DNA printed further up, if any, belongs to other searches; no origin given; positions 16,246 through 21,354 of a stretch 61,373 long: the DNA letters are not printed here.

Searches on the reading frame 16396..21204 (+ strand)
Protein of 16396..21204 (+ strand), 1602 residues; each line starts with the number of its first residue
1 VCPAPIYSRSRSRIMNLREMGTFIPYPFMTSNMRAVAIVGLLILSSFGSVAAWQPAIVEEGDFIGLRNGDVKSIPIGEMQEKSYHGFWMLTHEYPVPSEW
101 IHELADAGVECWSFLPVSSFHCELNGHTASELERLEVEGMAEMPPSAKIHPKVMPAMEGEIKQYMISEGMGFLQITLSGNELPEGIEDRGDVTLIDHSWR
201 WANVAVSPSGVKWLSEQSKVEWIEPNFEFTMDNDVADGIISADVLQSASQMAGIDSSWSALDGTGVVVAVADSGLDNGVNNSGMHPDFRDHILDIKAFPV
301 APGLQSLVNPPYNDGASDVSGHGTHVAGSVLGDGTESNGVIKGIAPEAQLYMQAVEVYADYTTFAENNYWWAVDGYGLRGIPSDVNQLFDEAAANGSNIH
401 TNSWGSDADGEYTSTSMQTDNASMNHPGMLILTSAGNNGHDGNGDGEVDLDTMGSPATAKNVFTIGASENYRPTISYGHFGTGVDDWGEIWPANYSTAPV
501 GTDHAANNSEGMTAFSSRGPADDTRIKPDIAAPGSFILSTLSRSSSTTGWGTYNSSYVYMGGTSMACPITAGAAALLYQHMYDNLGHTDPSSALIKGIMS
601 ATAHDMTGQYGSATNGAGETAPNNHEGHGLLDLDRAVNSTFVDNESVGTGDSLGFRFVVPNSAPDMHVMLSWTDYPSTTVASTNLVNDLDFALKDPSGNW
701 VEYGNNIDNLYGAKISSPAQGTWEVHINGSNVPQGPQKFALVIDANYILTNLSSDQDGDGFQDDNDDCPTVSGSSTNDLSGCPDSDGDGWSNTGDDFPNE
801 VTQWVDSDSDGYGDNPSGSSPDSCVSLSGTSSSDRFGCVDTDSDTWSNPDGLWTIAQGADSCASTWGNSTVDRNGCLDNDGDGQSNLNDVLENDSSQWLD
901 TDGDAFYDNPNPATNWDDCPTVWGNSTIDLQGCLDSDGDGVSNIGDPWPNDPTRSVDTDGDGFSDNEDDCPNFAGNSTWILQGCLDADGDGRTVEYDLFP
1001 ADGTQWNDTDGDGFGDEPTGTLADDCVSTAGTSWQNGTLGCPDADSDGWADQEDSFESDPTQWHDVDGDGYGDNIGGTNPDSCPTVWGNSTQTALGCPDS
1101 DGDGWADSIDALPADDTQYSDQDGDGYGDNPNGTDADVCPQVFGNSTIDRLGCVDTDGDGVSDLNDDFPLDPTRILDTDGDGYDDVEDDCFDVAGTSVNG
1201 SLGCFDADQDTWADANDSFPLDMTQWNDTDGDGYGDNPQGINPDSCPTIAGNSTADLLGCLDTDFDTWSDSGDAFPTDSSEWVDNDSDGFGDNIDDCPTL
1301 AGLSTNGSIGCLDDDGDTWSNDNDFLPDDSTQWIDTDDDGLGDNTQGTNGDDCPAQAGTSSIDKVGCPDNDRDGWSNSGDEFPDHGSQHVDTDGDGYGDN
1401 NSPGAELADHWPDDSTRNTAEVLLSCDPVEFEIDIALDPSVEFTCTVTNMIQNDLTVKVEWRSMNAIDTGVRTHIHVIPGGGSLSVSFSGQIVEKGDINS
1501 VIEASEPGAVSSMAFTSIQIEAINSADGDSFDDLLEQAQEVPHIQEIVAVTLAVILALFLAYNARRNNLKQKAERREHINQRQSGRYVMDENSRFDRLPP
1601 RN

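Call 72: search_protein_families(library=pfam, proteins=[window:16396-21204:+], max_evalue=0.00001)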
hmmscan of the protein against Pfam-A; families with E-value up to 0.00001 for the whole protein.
window:16396-21204:+ (1602 aa): 1 family
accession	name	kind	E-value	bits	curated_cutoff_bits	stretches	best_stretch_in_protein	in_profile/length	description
PF00082.27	Peptidase_S8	-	5.1e-43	147.9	21.8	1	263-629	1-288/288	Subtilase family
